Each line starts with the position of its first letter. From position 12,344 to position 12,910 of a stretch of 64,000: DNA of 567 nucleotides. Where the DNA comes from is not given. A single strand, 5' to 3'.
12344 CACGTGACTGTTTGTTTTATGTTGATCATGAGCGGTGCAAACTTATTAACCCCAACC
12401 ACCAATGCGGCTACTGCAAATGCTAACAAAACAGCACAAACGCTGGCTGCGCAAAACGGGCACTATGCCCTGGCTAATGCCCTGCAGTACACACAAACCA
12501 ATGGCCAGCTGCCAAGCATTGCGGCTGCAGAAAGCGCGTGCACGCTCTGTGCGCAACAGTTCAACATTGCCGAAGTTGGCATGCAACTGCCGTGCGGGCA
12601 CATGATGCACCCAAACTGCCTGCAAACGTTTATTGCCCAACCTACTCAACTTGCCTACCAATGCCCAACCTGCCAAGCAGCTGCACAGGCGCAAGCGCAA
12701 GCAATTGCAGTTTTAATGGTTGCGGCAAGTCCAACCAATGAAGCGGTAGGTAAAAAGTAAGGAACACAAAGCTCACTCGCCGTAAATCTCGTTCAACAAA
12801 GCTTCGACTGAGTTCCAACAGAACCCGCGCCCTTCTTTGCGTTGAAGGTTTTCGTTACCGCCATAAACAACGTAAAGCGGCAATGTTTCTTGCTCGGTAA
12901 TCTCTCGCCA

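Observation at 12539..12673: Eukaryote-type RING-H2 finger at the C-terminus of a signal-peptide-bearing ankyrin protein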

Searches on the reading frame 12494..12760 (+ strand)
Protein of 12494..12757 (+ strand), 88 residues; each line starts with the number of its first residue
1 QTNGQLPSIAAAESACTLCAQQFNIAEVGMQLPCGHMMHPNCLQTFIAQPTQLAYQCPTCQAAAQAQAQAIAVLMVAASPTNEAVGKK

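Call 4: search_protein_families(library=pfam, proteins=[window:12500-12760:+], max_evalue=1)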
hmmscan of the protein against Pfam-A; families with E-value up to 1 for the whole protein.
window:12500-12760:+ (86 aa): 20 families
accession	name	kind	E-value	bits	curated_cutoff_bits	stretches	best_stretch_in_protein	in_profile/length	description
PF13639.12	zf-RING_2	-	3.9e-08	33.9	27.3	1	13-59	2-44/44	Ring finger domain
PF14634.12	zf-RING_5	-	2.8e-05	24.4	27.9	1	14-59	2-42/43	zinc-RING finger domain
PF17123.11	zf-RING_11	-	0.0003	20.8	27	1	14-41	2-29/29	RING-like zinc finger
PF00097.31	zf-C3HC4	-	0.00043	20.5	21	1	14-58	1-40/40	Zinc finger, C3HC4 type (RING finger)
PF13445.12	zf-RING_UBOX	-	0.00048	20.5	25.2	1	14-56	1-39/39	RING-type zinc-finger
PF23412.1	zf_RING_Vps8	-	0.00054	20.2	27.3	1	14-58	1-52/52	Vps8 RING zinc finger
PF12861.13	zf-ANAPC11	-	0.00092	19.6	25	1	32-63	32-62/65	Anaphase-promoting complex subunit 11 RING-H2 finger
PF15227.12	zf-C3HC4_4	-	0.0053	17.3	30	1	27-58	11-42/42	zinc finger of C3HC4-type, RING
PF14447.12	Prok-RING_4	-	0.009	16.3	27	1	14-61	1-39/46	Prokaryotic RING finger family 4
PF12678.13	zf-rbx1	-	0.011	16.3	31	1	11-59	11-55/55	RING-H2 zinc finger domain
PF08746.17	zf-RING-like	-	0.016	15.7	26.6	1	14-58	1-43/43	RING-like domain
PF23555.2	zf-RING_Vps41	-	0.016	15.2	30.3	1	13-48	2-42/52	Vps41 C-terminal RING finger domain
PF13920.12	zf-C3HC4_3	-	0.018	15.3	27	1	12-62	3-46/49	Zinc finger, C3HC4 type (RING finger)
PF00628.35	PHD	-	0.019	15.4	24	1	31-58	18-47/47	PHD-finger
PF17120.11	zf-RING_16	-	0.028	14.5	27.4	1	12-57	5-46/57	RING/Ubox like zinc-binding domain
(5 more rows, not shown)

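Call 24: search_solved_structures(query=window:12494-12757:+, max_evalue=1, show_alignments=3)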
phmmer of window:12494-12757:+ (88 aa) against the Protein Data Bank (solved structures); distinct sequences matched with E-value up to 1: 76 (the best 60 are shown).
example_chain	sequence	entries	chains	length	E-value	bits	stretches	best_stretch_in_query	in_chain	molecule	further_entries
2lxp_C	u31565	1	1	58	2.9e-06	30.6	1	10-63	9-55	E3 ubiquitin-protein ligase AMFR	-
2lxh_C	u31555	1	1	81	4.6e-06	29.9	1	10-63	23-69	E3 ubiquitin-protein ligase AMFR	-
2ecm_A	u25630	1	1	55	7.2e-06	29.3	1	12-63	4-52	RING finger and CHY zinc finger domain-containing protein 1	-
2ect_A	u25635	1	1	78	1.6e-05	28.3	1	14-68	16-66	RING finger protein 126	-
4lad_B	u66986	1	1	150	2e-05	27.9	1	11-63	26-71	E3 ubiquitin-protein ligase AMFR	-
7bvw_A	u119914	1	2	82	4.7e-05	26.7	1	12-63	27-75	AT5G66160 protein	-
5d0m_C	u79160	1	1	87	5.8e-05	26.5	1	13-68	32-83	RING finger protein 165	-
5ulh_C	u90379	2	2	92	6.5e-05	26.3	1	13-68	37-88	E3 ubiquitin-protein ligase RNF165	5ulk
6a3z_A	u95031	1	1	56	7.1e-05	26.2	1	9-61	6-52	E3 ubiquitin-protein ligase synoviolin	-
9qal_A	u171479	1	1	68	7.6e-05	26.1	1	13-68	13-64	E3 ubiquitin-protein ligase ARK2C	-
2jrj_A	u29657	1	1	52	0.00012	25.4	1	13-61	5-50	Ring finger and CHY zinc finger domain containing protein 1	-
9n1f_A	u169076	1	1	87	0.00015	25.1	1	13-68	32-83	E3 ubiquitin-protein ligase ARK2C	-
5d0k_C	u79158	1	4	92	0.00018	24.9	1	13-68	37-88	RING finger protein 165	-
5d0i_A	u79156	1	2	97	0.0002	24.7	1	13-68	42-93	RING finger protein 165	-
2kiz_A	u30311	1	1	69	0.00031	24.2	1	11-68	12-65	E3 ubiquitin-protein ligase Arkadia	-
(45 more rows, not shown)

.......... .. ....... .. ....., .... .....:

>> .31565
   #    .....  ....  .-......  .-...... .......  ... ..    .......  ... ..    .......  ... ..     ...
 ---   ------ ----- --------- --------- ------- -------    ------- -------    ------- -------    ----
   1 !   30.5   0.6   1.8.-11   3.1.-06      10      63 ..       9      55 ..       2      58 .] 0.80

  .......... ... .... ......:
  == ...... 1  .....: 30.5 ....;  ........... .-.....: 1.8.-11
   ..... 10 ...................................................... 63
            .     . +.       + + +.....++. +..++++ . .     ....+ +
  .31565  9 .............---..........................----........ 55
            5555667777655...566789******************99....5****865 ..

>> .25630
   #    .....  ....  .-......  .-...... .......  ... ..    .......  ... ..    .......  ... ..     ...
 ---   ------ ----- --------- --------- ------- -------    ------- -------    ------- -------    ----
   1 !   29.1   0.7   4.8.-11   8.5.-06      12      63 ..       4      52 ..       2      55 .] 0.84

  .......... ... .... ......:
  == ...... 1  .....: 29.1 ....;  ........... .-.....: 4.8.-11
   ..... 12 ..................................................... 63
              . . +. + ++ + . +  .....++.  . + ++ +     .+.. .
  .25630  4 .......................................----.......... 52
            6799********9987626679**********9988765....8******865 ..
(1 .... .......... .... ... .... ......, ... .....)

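Call 25: search_protein_representatives(protein=window:12494-12757:+)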
Query: 88 residues. Proteins with E-value up to 0.001 (for the whole library): 253; up to 1e-10: 4; up to 1e-30: 0. The best 150 are listed.
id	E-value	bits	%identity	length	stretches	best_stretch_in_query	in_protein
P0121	2.2e-25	104.2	27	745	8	12-63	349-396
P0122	1.1e-11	60.6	30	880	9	14-62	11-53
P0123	4.9e-11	58.5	29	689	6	11-52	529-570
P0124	5.4e-11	58.4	35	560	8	11-48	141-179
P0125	7.9e-10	54.7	34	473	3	14-65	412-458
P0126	4.3e-09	52.3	43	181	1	5-66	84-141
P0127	1.9e-08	50.3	35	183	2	12-60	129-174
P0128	2.0e-08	50.3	27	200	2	8-61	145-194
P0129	2.1e-08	50.1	30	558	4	13-64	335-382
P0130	2.5e-08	49.9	33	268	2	13-76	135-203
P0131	4.8e-08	49.0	30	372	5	11-63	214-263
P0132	5.9e-08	48.7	39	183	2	11-62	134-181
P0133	7.8e-08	48.3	32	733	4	11-58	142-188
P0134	9.1e-08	48.1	29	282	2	14-62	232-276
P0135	1.0e-07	48.0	30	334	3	8-62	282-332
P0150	7.5e-07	45.2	43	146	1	4-63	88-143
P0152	1.2e-06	44.6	43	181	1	4-63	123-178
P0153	1.2e-06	44.5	28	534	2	13-65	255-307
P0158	2.4e-06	43.6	41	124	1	5-64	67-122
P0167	9.7e-06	41.7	36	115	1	5-63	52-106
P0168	9.7e-06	41.7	40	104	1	5-61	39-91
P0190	4.2e-05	39.7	41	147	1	6-65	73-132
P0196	4.6e-05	39.5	41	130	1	14-62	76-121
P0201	5.2e-05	39.4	41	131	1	11-62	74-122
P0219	8.9e-05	38.6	43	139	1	15-61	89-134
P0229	1.3e-04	38.1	43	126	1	6-63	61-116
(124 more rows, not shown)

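Call 37: find_encoding_contigs(protein=P0125, flank=6000, max_places=2)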
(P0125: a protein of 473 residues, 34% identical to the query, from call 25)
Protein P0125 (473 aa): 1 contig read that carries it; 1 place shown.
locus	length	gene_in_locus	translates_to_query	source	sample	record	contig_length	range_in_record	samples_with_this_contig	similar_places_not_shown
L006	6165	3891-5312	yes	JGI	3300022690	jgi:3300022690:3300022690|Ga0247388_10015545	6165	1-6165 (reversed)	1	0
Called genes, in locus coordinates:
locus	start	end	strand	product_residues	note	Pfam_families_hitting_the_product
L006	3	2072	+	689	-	?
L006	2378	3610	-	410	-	PF01773:Nucleos_tra2_N, PF07670:Gate, PF07662:Nucleos_tra2_C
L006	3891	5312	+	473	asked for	PF12678:zf-rbx1, PF13639:zf-RING_2, PF13923:zf-C3HC4_2, PF12678:zf-rbx1, PF00097:zf-C3HC4, PF13639:zf-RING_2, PF13923:zf-C3HC4_2, PF14634:zf-RING_5, +24 more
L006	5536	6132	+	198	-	PF01928:CYTH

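Call 38: find_encoding_contigs(protein=P0153, flank=8000, max_places=2)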
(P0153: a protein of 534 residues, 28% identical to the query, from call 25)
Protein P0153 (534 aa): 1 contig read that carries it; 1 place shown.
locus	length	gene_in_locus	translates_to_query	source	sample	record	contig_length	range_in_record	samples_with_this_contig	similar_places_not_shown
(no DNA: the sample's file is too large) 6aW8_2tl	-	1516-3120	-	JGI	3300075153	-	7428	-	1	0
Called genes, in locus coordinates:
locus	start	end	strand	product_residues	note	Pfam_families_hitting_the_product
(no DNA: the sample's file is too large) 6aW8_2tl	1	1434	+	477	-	?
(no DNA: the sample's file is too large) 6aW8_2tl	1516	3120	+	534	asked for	PF13445:zf-RING_UBOX (weak), PF13639:zf-RING_2, PF14634:zf-RING_5 (weak), PF17123:zf-RING_11 (weak), PF12796:Ank_2, PF00023:Ank, PF00097:zf-C3HC4, PF13639:zf-RING_2, +11 more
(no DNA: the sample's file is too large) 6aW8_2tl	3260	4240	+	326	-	PF12796:Ank_2, PF13857:Ank_5 (weak), PF00023:Ank (weak)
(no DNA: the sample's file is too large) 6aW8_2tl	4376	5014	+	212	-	-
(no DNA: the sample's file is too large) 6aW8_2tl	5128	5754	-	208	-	PF01725:Ham1p_like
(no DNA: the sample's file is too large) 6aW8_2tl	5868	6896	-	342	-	PF05150:Legionella_OMP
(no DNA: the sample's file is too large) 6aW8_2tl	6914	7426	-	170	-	?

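Call 42: predict_structure(alignment_id=A2)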
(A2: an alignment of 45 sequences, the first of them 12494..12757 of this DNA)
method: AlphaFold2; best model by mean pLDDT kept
length: 88 residues; sequences in the alignment: 45
mean_pLDDT: 72.9   pTM: 0.51
mean pLDDT of the five models: 72.9, 71.1, 70.9, 70.4, 69.9
residues with pLDDT >= 90: 5; 70-90: 50; 50-70: 26; < 50: 7
segments of 3 or more residues with pLDDT < 50: 1-5
pLDDT, mean of each block of 10 residues (from residue 1): 48 76 86 87 85 70 78 65 58
secondary structure, 60 per line:
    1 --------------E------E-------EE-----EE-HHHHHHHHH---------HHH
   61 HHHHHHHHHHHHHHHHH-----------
elements in order: H40-48 H58-77

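Call 47: fold_search(model_id=the predicted structure, library=pdb)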
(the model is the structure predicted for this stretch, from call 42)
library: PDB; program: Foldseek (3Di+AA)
matches with E <= 10: 649; with E <= 0.001: 0
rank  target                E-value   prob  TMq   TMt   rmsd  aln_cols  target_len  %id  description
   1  5ulh_C                5.4e-03  1.00  0.41  0.64   2.4        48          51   29  Structure of RNF165 in complex with a UbcH5b~Ub conjugate (released 2017-06-07)
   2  2lxh_MODEL_1_C        9.6e-03  0.99  0.39  0.56   7.2        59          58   30  NMR structure of the RING domain in ubiquitin ligase gp78 (released 2013-08-28)
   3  5lg7_MODEL_1_A        1.1e-02  0.99  0.43  0.53   6.0        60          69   25  Solution NMR structure of Tryptophan to Arginine mutant of Arkadia RING domain (released 2017-06-28)
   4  2ect_MODEL_1_A        1.3e-02  0.99  0.36  0.40   6.3        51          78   25  Solution structure of the Zinc finger, C3HC4 type (RING finger) domain of RING finger protein 126 (released 2008-02-19)
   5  5ulk_C                1.5e-02  1.00  0.43  0.72   1.8        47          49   30  Crystal Structure of RNF165 in complex with a UbcH5b~Ub conjugate (released 2017-06-07)
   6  2jrj_MODEL_1_A        1.8e-02  0.96  0.35  0.50   3.8        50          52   28  Solution structure of the human Pirh2 RING-H2 domain. Northeast Structural Genomics Consortium Target HT2B (released 2007-07-10)
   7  5lg0_MODEL_1_A        2.0e-02  1.00  0.46  0.57   5.1        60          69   25  Solution NMR structure of Tryptophan to Alanine mutant of Arkadia RING domain. (released 2017-06-28)
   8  2ecm_MODEL_1_A        2.3e-02  1.00  0.44  0.65   2.7        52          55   29  Solution structure of the RING domain of the RING finger and CHY zinc finger domain-containing protein 1 from  (released 2007-08-14)
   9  6f98_MODEL_1_A        2.3e-02  0.98  0.41  0.46   4.8        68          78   25  Solution structure of the RING domain of the E3 ubiquitin ligase HRD1 (released 2019-01-30)
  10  6yxe_A                2.5e-02  1.00  0.44  0.44   2.0        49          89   31  Structure of the Trim69 RING domain (released 2020-10-14)
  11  1x4j_MODEL_1_A        2.5e-02  0.99  0.39  0.45   5.8        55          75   22  Solution structure of RING finger in RING finger protein 38 (released 2005-11-14)
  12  2kiz_MODEL_1_A        2.5e-02  0.96  0.40  0.48   7.8        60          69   25  Solution structure of Arkadia RING-H2 finger domain (released 2010-05-19)
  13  6w9a_B                2.8e-02  0.99  0.44  0.54   4.6        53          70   23  RNF12 RING domain in complex with Ube2e2 (released 2020-05-20)
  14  8a38_A                3.0e-02  0.99  0.39  0.45   2.8        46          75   28  RING domain of human TRIM2 (released 2023-09-20)
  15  9q8y_C                3.3e-02  0.97  0.39  0.48   5.2        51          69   24  Structure of RNF38 RING with linchpin mutant R454Y in complex with Ubch5B-Ub (released 2025-07-30)
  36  1iym_MODEL_1_A        5.8e-02  0.98  0.40  0.60   2.3        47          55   28  RING-H2 finger domain of EL5 (released 2003-07-22)
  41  7bvw_A                6.7e-02  0.99  0.44  0.48   2.7        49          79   31  Crystal structure of the RING-H2 domain of Arabidopsis RMR1 (released 2021-04-14)
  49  7bvw_B                7.8e-02  0.99  0.44  0.51   2.7        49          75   31  Crystal structure of the RING-H2 domain of Arabidopsis RMR1 (released 2021-04-14)
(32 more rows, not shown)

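Call 54: search_protein_families(library=pfam, proteins=[P0125, P0135, P0153], max_evalue=0.01)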
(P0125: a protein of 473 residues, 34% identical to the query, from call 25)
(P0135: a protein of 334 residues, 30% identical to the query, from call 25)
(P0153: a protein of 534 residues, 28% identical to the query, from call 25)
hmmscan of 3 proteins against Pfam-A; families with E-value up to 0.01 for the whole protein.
P0125 (473 aa): 25 families
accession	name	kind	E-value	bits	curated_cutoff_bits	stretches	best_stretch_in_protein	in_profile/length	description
PF13639.12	zf-RING_2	-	5.3e-44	148.7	27.3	3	317-360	1-44/44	Ring finger domain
PF12678.13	zf-rbx1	-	1.2e-28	99.5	31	3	315-360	10-55/55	RING-H2 zinc finger domain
PF13923.12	zf-C3HC4_2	-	1.6e-28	98.7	27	3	318-359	1-40/40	Zinc finger, C3HC4 type (RING finger)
PF00097.31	zf-C3HC4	-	4.1e-23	81.4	21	3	414-453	1-40/40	Zinc finger, C3HC4 type (RING finger)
PF14634.12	zf-RING_5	-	9.7e-22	77.1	27.9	3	318-361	1-43/43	zinc-RING finger domain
PF17123.11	zf-RING_11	-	1.2e-20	73.3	27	3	413-440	1-29/29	RING-like zinc finger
PF13445.12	zf-RING_UBOX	-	1e-19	70.7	25.2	3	319-357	1-39/39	RING-type zinc-finger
PF13920.12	zf-C3HC4_3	-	1.2e-18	67.1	27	3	231-275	4-45/49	Zinc finger, C3HC4 type (RING finger)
PF12861.13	zf-ANAPC11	-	8.8e-18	64.6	25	3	313-364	9-62/65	Anaphase-promoting complex subunit 11 RING-H2 finger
PF17120.11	zf-RING_16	-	5.8e-14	51.9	27.4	3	411-452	4-46/57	RING/Ubox like zinc-binding domain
PF04641.18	Rtf2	-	3.8e-10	40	27.4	2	228-274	109-154/258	Rtf2 RING-finger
PF23555.2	zf-RING_Vps41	-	2e-09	37.3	30.3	1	319-359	3-50/52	Vps41 C-terminal RING finger domain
PF23412.1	zf_RING_Vps8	-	5e-08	33.1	27.3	1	414-442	1-34/52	Vps8 RING zinc finger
PF22908.2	PHD_NSD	-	2.3e-06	28.2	23.9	0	330-354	21-45/57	Histone-lysine N-methyltransferase NSD-like, PHD zinc finger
PF15227.12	zf-C3HC4_4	-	2.4e-06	28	30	1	319-359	1-42/42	zinc finger of C3HC4-type, RING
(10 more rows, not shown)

P0135 (334 aa): 12 families
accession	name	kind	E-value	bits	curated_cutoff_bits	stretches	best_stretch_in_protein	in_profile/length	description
PF13639.12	zf-RING_2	-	3.2e-23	82.2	27.3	3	289-331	2-44/44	Ring finger domain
PF14634.12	zf-RING_5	-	9e-17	61.2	27.9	3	101-138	1-41/43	zinc-RING finger domain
PF17123.11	zf-RING_11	-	2e-10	40.6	27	1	290-317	2-29/29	RING-like zinc finger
PF13923.12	zf-C3HC4_2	-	7e-10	39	27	1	290-330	2-40/40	Zinc finger, C3HC4 type (RING finger)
PF12678.13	zf-rbx1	-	9.5e-10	39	31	1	288-331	12-55/55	RING-H2 zinc finger domain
PF00097.31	zf-C3HC4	-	2.1e-09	37.5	21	1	290-330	1-40/40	Zinc finger, C3HC4 type (RING finger)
PF13445.12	zf-RING_UBOX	-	9.4e-07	29.2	25.2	1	290-328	1-39/39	RING-type zinc-finger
PF13920.12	zf-C3HC4_3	-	2.1e-06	27.9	27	1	288-334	3-46/49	Zinc finger, C3HC4 type (RING finger)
PF23555.2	zf-RING_Vps41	-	9.2e-05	22.4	30.3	1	289-331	2-51/52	Vps41 C-terminal RING finger domain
PF23412.1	zf_RING_Vps8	-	0.0012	19.1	27.3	0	290-317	1-32/52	Vps8 RING zinc finger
PF17120.11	zf-RING_16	-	0.0017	18.4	27.4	1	288-328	5-45/57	RING/Ubox like zinc-binding domain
PF08746.17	zf-RING-like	-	0.0062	17.1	26.6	1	290-330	1-43/43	RING-like domain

P0153 (534 aa): 24 families
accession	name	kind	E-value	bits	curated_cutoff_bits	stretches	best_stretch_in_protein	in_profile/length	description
PF13639.12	zf-RING_2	-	7.3e-23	81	27.3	2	458-501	2-44/44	Ring finger domain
PF13445.12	zf-RING_UBOX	-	2.7e-14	53.3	25.2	2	459-498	1-39/39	RING-type zinc-finger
PF17123.11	zf-RING_11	-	1.2e-13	50.9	27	2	258-285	2-29/29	RING-like zinc finger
PF13923.12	zf-C3HC4_2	-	2.8e-12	46.7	27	2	459-500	2-40/40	Zinc finger, C3HC4 type (RING finger)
PF00097.31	zf-C3HC4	-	5.8e-11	42.5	21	2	459-500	1-40/40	Zinc finger, C3HC4 type (RING finger)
PF12678.13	zf-rbx1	-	1.2e-10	41.8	31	2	473-501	28-55/55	RING-H2 zinc finger domain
PF23555.2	zf-RING_Vps41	-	4.6e-10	39.4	30.3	2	257-303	2-51/52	Vps41 C-terminal RING finger domain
PF14634.12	zf-RING_5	-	1.2e-09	38.5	27.9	2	258-303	2-42/43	zinc-RING finger domain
PF17120.11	zf-RING_16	-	1e-08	35.1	27.4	2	456-499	4-46/57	RING/Ubox like zinc-binding domain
PF00023.36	Ank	-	2.6e-08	34.2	21.1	1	369-400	2-33/33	Ankyrin repeat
PF12796.13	Ank_2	-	1e-07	32.8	27.3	1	341-399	35-90/90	Ankyrin repeats (3 copies)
PF12861.13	zf-ANAPC11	-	2.6e-07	31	25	2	265-304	19-59/65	Anaphase-promoting complex subunit 11 RING-H2 finger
PF13857.12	Ank_5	-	5.1e-07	30.4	27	1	354-409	1-56/56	Ankyrin repeats (many copies)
PF13606.12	Ank_3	-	2.8e-06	27.6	22.3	1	369-397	2-30/30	Ankyrin repeat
PF23412.1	zf_RING_Vps8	-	4.6e-06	26.8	27.3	1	258-302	1-49/52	Vps8 RING zinc finger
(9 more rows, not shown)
